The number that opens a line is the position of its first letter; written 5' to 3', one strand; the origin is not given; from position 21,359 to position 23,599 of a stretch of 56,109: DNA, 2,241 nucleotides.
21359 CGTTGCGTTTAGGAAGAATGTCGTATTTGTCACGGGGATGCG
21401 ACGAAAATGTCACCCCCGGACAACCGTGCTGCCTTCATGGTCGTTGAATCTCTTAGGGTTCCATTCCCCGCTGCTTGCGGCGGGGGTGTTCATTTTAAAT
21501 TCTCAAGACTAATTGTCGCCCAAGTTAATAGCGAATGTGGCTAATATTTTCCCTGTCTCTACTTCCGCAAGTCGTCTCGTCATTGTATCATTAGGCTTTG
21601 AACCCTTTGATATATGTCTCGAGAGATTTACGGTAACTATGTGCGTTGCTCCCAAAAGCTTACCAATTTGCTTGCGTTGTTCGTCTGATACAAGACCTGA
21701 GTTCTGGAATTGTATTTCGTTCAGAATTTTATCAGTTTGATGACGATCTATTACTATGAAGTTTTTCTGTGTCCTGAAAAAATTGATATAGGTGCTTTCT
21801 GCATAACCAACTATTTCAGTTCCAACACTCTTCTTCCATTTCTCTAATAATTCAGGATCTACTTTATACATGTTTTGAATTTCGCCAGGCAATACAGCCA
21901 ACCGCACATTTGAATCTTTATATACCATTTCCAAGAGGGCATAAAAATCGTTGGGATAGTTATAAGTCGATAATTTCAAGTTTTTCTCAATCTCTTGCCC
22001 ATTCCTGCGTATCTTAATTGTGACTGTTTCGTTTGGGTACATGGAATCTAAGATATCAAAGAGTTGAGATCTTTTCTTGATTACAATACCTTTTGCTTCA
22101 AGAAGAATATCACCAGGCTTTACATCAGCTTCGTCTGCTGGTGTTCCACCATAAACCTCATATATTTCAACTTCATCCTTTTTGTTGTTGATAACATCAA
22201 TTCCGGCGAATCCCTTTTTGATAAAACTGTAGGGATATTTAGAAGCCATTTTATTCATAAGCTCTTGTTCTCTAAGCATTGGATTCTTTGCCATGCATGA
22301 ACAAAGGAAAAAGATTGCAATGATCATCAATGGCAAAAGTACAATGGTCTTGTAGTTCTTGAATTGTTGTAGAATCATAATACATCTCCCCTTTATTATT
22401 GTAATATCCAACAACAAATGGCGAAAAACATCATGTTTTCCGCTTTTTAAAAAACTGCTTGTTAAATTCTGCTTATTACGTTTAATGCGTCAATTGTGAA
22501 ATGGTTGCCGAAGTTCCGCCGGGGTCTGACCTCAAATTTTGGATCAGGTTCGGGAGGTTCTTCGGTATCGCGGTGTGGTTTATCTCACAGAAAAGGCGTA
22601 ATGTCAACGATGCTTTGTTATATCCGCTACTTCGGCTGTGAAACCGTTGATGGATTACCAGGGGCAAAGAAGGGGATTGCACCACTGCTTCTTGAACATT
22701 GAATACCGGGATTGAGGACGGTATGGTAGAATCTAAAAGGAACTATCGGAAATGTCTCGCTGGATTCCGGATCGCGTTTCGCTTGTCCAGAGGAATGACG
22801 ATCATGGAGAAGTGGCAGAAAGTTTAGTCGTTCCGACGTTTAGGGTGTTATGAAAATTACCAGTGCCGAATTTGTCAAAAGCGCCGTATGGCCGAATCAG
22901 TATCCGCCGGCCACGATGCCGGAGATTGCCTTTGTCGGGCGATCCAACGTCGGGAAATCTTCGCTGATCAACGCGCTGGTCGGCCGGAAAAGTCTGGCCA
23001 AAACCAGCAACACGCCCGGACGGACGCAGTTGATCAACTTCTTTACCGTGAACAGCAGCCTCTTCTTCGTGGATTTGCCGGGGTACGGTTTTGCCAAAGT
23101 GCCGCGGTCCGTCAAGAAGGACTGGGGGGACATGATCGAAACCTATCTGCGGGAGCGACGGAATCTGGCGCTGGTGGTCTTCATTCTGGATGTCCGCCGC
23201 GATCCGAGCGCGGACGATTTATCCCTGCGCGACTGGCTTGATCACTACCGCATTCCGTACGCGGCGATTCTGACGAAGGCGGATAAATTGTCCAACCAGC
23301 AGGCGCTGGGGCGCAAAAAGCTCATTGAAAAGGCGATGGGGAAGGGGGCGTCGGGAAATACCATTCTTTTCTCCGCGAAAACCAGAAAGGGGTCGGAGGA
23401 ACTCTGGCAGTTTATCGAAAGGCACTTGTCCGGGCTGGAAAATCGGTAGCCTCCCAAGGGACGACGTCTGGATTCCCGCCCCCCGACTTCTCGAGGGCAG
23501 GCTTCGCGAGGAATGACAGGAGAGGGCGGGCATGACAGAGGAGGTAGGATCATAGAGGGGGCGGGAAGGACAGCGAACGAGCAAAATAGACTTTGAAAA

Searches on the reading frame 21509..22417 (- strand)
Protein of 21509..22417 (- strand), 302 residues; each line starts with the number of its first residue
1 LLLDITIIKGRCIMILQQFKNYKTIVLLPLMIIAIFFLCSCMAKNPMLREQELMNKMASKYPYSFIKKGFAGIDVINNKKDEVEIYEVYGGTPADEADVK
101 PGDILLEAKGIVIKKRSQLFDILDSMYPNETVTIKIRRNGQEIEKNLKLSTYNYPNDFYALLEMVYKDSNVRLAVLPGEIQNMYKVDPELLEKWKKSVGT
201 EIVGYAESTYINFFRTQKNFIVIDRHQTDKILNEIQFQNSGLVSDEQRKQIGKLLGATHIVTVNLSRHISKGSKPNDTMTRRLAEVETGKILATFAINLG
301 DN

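Call 7: search_protein_families(library=pfam, proteins=[window:21509-22417:-], max_evalue=0.0001)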
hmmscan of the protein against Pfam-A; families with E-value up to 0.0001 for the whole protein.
window:21509-22417:- (302 aa): 3 families
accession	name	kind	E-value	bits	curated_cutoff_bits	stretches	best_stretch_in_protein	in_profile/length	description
PF13180.12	PDZ_2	-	3.4e-12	46.9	27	1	72-149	4-80/80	PDZ domain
PF17820.7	PDZ_6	-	1.7e-06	28.1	27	1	85-138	2-54/54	PDZ domain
PF03783.19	CsgG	-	2.8e-05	23.9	20.8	1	188-262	26-95/210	Curli production assembly/transport component CsgG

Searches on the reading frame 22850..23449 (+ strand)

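Call 7: search_protein_families(library=pfam, proteins=[window:22850-23449:+], max_evalue=0.0001)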
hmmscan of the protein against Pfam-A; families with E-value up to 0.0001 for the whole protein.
window:22850-23449:+ (199 aa): 4 families
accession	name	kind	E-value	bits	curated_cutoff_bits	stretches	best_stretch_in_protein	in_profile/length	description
PF01926.29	MMR_HSR1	-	3.3e-22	79.2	21.9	1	25-143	1-113/113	50S ribosome-binding GTPase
PF00350.29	Dynamin_N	-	1.5e-10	41.8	27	1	26-54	1-29/168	Dynamin family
PF02421.24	FeoB_N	-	7.3e-08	32.5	27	1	25-187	2-154/156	Ferrous iron transport protein B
PF03193.22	RsgA_GTPase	-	3.5e-07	30.6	30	0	26-78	109-167/174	RsgA GTPase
